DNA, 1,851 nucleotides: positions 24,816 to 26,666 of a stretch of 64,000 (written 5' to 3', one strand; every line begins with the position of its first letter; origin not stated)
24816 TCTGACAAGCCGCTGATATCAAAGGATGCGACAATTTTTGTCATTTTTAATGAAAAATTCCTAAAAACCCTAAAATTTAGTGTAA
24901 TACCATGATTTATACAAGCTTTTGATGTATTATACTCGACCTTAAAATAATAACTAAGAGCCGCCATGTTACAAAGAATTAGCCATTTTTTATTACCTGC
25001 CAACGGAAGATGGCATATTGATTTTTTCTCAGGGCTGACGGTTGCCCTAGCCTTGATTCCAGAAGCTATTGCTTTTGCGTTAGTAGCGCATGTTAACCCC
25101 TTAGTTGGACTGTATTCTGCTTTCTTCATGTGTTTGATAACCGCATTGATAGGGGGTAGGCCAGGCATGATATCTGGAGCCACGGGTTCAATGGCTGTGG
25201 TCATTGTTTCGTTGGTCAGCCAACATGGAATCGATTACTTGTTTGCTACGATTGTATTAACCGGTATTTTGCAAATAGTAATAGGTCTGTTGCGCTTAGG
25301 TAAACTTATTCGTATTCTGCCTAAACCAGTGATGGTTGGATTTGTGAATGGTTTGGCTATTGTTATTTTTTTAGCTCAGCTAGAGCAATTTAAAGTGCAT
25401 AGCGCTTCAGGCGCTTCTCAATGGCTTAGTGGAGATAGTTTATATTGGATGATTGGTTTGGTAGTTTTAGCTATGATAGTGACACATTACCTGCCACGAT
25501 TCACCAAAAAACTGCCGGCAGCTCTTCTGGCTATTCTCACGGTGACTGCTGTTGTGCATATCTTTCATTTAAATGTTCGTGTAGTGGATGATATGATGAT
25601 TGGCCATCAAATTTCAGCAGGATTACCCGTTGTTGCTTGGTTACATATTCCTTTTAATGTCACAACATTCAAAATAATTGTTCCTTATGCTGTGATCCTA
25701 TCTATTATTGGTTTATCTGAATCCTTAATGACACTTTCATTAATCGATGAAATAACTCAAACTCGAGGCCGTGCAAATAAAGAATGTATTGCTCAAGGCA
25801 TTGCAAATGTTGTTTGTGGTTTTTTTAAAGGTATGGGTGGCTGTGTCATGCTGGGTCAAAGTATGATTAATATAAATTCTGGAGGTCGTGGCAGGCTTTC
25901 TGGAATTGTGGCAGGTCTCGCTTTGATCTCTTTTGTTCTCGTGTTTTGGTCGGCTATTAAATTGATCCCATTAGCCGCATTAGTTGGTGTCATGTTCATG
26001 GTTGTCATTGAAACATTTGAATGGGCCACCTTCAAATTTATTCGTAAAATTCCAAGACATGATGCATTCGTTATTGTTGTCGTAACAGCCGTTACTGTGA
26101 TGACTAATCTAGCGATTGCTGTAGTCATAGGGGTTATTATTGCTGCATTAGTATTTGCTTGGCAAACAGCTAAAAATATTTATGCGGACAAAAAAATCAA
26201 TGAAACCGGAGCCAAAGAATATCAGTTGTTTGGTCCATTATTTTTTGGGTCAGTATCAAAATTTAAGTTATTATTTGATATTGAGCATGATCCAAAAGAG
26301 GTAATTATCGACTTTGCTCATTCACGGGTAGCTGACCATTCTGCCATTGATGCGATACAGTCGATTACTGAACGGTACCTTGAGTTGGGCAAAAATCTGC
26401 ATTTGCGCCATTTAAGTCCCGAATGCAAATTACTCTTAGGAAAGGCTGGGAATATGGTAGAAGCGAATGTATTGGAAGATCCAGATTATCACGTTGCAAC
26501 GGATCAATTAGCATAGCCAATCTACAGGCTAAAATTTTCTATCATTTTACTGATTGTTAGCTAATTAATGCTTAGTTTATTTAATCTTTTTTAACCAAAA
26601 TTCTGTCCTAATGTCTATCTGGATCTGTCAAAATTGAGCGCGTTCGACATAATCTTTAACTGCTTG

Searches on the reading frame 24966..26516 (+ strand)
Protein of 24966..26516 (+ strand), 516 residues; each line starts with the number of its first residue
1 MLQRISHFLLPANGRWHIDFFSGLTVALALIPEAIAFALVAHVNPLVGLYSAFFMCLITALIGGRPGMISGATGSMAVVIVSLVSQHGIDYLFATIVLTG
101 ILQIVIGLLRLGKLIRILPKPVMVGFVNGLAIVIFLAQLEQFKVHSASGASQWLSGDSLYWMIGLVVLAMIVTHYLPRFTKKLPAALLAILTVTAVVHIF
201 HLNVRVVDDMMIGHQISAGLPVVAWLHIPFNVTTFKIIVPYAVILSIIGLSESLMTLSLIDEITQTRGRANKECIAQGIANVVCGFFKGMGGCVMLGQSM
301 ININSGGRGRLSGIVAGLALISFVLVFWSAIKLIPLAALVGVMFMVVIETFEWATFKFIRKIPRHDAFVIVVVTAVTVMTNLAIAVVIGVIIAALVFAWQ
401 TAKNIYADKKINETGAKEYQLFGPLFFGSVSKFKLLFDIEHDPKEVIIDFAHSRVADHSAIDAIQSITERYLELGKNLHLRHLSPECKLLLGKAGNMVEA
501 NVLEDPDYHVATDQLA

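Call 115: search_protein_families(library=ncbifam, proteins=[window:24966-26516:+], max_evalue=1e-10)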
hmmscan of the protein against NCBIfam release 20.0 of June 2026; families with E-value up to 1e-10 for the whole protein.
window:24966-26516:+ (516 aa): 3 families
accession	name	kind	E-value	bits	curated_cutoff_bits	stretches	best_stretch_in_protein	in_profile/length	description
TIGR00815.1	sulP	subfamily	6.8e-76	255.9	380.45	1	18-495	16-548/565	sulfate permease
NF008660.1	PRK11660.1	equivalog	1.9e-60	204.8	614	1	16-496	29-545/572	C4-dicarboxylic acid transporter DauA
NF050096.1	BicarbTportBicA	equivalog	7e-51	173.4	880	1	19-396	15-403/547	bicarbonate transporter BicA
